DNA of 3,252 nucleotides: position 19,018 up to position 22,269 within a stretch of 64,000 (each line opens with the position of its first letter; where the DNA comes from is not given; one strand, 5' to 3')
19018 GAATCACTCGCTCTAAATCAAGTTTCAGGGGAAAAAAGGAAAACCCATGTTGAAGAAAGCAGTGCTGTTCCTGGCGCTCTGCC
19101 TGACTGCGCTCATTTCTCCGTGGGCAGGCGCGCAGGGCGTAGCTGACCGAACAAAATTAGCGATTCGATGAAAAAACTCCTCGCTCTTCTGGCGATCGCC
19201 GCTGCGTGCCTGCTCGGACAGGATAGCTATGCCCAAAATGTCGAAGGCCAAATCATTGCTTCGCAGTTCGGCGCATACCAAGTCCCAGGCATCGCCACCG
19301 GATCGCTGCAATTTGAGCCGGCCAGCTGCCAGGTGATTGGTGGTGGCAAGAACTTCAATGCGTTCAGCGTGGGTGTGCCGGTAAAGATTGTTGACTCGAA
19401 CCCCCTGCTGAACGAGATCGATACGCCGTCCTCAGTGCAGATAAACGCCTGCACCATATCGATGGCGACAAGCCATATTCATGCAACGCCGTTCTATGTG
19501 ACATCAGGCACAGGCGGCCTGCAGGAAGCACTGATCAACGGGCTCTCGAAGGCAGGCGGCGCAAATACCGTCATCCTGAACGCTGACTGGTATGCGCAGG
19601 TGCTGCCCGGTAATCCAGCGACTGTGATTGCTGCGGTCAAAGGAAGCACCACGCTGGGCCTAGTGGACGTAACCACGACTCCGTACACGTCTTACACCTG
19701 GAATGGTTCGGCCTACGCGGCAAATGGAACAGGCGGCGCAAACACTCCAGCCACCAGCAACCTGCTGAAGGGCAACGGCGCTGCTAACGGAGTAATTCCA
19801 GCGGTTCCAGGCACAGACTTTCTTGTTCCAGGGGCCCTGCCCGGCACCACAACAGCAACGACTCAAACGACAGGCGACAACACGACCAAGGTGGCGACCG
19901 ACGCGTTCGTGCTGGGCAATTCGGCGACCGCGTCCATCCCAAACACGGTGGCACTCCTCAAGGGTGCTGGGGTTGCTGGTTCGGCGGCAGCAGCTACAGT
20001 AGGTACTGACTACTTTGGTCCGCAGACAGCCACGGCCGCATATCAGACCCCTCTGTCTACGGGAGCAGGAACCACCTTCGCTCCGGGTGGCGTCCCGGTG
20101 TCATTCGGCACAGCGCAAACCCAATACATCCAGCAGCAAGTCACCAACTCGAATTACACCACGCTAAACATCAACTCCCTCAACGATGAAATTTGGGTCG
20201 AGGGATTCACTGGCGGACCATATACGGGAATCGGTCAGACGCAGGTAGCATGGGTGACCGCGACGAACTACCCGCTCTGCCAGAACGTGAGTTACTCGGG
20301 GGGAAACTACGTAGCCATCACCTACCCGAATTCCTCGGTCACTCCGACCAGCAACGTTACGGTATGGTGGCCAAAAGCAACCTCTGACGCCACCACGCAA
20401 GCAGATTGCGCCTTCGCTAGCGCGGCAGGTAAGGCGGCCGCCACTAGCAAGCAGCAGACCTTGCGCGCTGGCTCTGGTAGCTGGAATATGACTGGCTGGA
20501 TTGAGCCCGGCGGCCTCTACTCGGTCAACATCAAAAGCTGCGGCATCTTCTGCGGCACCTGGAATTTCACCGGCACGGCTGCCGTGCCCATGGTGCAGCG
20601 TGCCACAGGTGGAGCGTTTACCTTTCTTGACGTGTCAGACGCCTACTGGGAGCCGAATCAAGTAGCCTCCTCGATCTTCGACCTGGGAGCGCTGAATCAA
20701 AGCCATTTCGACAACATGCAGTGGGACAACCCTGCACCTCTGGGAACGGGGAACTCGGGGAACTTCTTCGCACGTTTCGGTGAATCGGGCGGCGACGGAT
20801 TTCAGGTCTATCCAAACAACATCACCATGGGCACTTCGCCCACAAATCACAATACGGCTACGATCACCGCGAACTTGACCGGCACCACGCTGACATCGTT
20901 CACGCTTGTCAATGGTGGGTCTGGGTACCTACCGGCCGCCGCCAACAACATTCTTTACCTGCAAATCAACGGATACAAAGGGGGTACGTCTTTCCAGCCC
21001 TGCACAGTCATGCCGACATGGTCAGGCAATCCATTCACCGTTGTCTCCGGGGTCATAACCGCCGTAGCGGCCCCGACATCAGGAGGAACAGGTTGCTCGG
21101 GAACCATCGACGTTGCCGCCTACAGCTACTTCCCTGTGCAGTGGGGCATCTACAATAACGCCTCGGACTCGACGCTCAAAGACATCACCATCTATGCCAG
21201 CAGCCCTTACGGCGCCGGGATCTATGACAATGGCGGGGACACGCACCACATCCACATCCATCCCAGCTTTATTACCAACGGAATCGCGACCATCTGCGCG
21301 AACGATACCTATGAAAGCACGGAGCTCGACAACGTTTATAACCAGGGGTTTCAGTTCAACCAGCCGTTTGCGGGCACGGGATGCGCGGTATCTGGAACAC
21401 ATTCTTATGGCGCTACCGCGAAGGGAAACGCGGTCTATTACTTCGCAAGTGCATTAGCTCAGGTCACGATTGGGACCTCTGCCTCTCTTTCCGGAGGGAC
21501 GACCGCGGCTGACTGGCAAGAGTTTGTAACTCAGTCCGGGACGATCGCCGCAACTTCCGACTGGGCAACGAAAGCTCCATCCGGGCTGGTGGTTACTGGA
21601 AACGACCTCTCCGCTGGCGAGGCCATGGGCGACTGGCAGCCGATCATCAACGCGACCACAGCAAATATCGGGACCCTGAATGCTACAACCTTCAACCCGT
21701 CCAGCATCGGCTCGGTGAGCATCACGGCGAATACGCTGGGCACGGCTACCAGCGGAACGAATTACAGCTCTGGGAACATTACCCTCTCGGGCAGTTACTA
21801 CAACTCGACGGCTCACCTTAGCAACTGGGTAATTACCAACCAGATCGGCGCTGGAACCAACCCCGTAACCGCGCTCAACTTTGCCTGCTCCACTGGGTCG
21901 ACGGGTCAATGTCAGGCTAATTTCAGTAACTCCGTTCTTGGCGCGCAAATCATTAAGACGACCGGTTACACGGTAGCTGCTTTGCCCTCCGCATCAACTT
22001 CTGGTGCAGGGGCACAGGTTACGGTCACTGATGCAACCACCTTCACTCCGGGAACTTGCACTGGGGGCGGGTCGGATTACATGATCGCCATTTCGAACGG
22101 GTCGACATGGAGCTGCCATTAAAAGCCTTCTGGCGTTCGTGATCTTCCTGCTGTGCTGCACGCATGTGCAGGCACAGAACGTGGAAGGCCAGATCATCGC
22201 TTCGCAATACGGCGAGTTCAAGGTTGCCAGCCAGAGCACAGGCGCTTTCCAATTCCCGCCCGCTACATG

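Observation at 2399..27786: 25-kb array of signal-peptide-bearing fibre/depolymerase-like proteins inside a podovirus-like prophage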

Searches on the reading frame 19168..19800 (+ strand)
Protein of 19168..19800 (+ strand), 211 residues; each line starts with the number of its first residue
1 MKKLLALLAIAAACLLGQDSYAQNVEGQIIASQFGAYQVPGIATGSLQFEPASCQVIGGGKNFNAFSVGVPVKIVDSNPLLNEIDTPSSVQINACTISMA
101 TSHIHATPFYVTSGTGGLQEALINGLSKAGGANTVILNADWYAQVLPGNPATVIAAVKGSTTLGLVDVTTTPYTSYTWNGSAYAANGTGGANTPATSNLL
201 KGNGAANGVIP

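Call 12: find_homologous_proteins(query=A1, max_evalue=0.001)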
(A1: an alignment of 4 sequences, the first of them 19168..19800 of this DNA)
Query A1 (4 sequences) (211 aa, profile of the alignment): 149 proteins with E <= 0.001 among 8000 candidates; the best 120 are listed.
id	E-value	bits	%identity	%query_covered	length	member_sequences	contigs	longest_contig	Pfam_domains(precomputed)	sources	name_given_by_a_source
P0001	2.7e-82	294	70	95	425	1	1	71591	-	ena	-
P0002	9.1e-78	279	73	85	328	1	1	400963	-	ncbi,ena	-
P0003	4.5e-76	273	62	90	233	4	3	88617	-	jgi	jgi:hypothetical protein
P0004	5.0e-76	273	66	91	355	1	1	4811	-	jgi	jgi:hypothetical protein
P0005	1.5e-74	268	55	91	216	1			-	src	-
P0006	3.1e-74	267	64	88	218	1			-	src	-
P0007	3.7e-73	264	39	73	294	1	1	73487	-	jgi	jgi:hypothetical protein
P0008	9.8e-73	262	56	91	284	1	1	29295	PF12708.13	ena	-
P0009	1.4e-72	262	55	90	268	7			PF12708.13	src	-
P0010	8.5e-72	259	52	98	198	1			-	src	-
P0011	2.0e-70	255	57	87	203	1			-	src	-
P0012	5.8e-70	253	50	86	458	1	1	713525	-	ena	-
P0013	4.1e-69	251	58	91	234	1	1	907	-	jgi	jgi:hypothetical protein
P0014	4.5e-69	250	52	77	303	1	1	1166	-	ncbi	-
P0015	6.5e-69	250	50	97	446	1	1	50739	-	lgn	-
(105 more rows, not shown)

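Call 15: find_encoding_contigs(protein=P0002, flank=10000, max_places=3)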
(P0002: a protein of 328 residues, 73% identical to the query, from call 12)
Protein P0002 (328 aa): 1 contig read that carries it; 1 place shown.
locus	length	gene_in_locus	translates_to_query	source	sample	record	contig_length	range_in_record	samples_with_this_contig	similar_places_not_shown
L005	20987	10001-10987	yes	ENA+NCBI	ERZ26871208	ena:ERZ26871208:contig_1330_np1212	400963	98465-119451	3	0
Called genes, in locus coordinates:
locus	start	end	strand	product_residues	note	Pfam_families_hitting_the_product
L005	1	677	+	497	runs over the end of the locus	-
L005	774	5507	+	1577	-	-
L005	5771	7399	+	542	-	-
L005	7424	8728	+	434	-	-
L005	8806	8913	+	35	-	-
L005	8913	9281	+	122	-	-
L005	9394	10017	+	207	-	PF09374:PG_binding_3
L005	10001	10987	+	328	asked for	-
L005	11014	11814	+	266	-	-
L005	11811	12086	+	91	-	-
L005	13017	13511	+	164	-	-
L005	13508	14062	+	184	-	-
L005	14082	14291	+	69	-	-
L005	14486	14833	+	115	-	-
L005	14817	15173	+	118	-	-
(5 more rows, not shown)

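Call 18: find_related_loci(query=A1, collection=genome_contigs, flank=10000)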
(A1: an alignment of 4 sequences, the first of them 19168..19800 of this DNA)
Query A1 (211 aa) in genome_contigs; peptide patterns used: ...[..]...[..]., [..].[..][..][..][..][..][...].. (x = any residue, [..] = any of these).
210 stretches matched a pattern; 113 encode a relative of the query (tblastn E <= 1e-3); the best 80 are kept; 66 distinct loci.
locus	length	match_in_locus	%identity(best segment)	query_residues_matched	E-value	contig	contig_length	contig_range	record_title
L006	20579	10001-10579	67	7-203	3e-82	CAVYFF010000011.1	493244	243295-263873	MAG: uncultured Acidobacteriaceae bacterium isolate MFD04463.bin.2.80 genome assembly, contig: contig_63274, whole genom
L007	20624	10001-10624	58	2-210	5e-76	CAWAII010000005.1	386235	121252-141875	MAG: uncultured Acidobacteriaceae bacterium isolate MFD03399.bin.2.72 genome assembly, contig: contig_21965, whole genom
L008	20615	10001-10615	58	5-211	5e-71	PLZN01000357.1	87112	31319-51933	MAG: Acidobacteriaceae bacterium isolate palsa_350 73.20120700_P3D.136_contig_154734, whole genome shotgun sequence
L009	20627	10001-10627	57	1-206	2e-67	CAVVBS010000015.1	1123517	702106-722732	MAG: uncultured Acidobacteriaceae bacterium isolate MFD02671.bin.1.56 genome assembly, contig: contig_6222, whole genome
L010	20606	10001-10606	57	1-206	1e-67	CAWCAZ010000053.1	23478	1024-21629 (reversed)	MAG: uncultured Acidobacteriaceae bacterium isolate MFD04540.bin.2.53 genome assembly, contig: contig_46786, whole genom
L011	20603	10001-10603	58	4-206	6e-66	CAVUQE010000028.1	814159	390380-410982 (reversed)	MAG: uncultured Acidobacteriaceae bacterium isolate MFD06092.bin.1.173 genome assembly, contig: contig_6646, whole genom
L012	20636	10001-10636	53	1-209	1e-65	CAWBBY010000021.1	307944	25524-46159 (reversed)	MAG: uncultured Acidobacteriaceae bacterium isolate MFD00731.bin.2.47 genome assembly, contig: contig_3235, whole genome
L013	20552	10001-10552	60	22-206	2e-65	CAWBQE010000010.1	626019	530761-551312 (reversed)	MAG: uncultured Acidobacteriaceae bacterium isolate MFD04463.bin.2.79 genome assembly, contig: contig_19909, whole genom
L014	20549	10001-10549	59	1-185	4e-64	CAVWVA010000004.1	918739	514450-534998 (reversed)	MAG: uncultured Acidobacteriaceae bacterium isolate MFD09671.bin.1.104 genome assembly, contig: contig_8175, whole genom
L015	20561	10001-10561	56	1-191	2e-63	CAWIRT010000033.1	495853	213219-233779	MAG: uncultured Acidobacteriaceae bacterium isolate MFD00964.bin.2.105 genome assembly, contig: contig_19748, whole geno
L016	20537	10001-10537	56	1-183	4e-61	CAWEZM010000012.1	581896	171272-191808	MAG: uncultured Acidobacteriaceae bacterium isolate MFD06092.bin.2.5 genome assembly, contig: contig_27936, whole genome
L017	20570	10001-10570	55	1-192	3e-61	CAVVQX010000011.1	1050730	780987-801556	MAG: uncultured Acidobacteriaceae bacterium isolate MFD02671.bin.3.52 genome assembly, contig: contig_5651, whole genome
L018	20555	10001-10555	57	1-189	2e-60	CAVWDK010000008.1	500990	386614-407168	MAG: uncultured Acidobacteriaceae bacterium isolate MFD09286.bin.2.19 genome assembly, contig: contig_66034, whole genom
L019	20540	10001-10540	55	1-184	2e-60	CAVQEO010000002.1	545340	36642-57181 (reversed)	MAG: uncultured Acidobacteriaceae bacterium isolate MFD04434.bin.2.125 genome assembly, contig: contig_1300, whole genom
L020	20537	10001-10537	56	1-183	1e-60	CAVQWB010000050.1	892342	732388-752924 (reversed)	MAG: uncultured Acidobacteriaceae bacterium isolate MFD10064.bin.2.45 genome assembly, contig: contig_6858, whole genome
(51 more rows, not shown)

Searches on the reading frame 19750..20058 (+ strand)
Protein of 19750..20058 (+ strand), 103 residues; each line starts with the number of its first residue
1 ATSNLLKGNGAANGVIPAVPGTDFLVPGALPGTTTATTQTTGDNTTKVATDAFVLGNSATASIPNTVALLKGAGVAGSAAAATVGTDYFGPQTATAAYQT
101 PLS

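Call 94: search_dna_similar(query=window:19750-20058:+, collection=phages, mode=protein, max_evalue=0.1, max_rows=15)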
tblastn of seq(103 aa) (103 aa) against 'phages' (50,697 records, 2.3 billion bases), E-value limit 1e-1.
No match.

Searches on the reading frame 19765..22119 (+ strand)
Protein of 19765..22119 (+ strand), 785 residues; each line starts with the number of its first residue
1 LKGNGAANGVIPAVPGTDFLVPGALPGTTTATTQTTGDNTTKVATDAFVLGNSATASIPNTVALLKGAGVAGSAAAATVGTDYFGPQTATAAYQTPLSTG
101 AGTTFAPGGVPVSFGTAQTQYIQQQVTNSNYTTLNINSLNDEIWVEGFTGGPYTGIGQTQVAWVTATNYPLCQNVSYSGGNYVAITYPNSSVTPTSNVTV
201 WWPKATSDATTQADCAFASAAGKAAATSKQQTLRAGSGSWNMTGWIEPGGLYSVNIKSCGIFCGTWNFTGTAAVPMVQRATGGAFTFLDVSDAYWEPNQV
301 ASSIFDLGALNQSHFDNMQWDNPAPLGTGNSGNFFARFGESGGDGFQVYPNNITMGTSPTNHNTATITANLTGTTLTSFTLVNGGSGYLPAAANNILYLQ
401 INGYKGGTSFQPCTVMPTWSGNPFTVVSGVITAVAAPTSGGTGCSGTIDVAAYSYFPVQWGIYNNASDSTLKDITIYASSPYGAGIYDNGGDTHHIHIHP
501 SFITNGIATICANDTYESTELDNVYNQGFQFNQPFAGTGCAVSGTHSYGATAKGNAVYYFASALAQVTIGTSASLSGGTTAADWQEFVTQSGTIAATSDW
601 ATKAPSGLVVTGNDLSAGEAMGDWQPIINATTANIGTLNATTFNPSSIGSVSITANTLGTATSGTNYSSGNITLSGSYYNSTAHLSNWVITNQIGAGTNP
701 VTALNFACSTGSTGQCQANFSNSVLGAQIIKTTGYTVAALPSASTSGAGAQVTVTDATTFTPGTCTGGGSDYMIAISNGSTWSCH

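Call 53: find_homologous_proteins(query=window:19765-22119:+, max_evalue=0.001)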
Query window:19765-22119:+ (785 aa): 14 proteins with E <= 0.001 among 8000 candidates.
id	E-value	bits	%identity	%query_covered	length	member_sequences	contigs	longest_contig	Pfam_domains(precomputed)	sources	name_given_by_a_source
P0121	0.0e+0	1202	100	69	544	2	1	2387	-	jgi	jgi:hypothetical protein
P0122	0.0e+0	1055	82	75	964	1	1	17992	-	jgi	jgi:hypothetical protein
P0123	4.2e-227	775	55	95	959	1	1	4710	PF02839.20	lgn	-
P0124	6.9e-225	767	63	75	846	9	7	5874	-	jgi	jgi:hypothetical protein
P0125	2.3e-109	385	41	80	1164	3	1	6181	-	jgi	jgi:hypothetical protein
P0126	4.2e-105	371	38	89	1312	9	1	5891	-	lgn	-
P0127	1.1e-98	350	36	87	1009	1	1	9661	-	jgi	jgi:hypothetical protein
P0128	3.4e-98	348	39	75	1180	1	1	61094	-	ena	-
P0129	6.4e-61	225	54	9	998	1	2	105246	-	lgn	-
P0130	2.9e-33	134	33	51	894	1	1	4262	-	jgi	jgi:hypothetical protein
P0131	1.6e-14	72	38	14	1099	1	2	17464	-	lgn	-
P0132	1.9e-13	68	28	57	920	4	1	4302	-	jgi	-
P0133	1.4e-11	62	29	51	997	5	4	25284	-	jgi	jgi:hypothetical protein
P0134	6.4e-5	40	60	9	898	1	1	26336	-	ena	-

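Call 55: find_encoding_contigs(protein=P0128, flank=10000, max_places=2)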
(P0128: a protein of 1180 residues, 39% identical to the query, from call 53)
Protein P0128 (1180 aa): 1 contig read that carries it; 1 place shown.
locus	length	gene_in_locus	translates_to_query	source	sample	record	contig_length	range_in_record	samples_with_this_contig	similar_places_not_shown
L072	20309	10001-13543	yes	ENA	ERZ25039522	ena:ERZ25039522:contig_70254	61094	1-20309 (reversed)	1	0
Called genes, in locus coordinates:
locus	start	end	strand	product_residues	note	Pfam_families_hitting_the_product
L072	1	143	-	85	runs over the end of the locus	-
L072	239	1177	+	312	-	-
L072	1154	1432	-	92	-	-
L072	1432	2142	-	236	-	-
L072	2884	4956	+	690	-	-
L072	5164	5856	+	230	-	-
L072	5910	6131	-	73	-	-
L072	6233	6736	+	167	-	-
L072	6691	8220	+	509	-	-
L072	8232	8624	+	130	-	-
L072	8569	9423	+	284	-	-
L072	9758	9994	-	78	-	-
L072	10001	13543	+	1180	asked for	-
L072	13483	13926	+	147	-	-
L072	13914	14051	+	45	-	-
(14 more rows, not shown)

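Call 56: find_encoding_contigs(protein=P0129, flank=10000, max_places=2)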
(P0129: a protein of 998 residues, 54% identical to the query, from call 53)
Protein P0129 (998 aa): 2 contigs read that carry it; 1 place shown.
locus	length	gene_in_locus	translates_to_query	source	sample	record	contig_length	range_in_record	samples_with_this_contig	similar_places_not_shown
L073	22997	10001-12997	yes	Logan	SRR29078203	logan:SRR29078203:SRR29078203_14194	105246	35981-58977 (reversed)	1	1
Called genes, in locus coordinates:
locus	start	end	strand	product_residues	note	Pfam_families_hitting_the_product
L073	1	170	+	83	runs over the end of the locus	PF13392:HNH_3 (faint)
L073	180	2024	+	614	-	PF16510:P22_portal, PF23899:SU10_portal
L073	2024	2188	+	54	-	-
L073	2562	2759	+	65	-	-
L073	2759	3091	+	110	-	-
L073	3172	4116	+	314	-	-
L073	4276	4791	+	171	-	-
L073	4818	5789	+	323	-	-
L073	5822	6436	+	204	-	-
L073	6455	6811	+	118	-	-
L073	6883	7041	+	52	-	-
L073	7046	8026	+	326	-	-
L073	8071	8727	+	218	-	-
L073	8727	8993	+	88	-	-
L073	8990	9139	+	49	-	-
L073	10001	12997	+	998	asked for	-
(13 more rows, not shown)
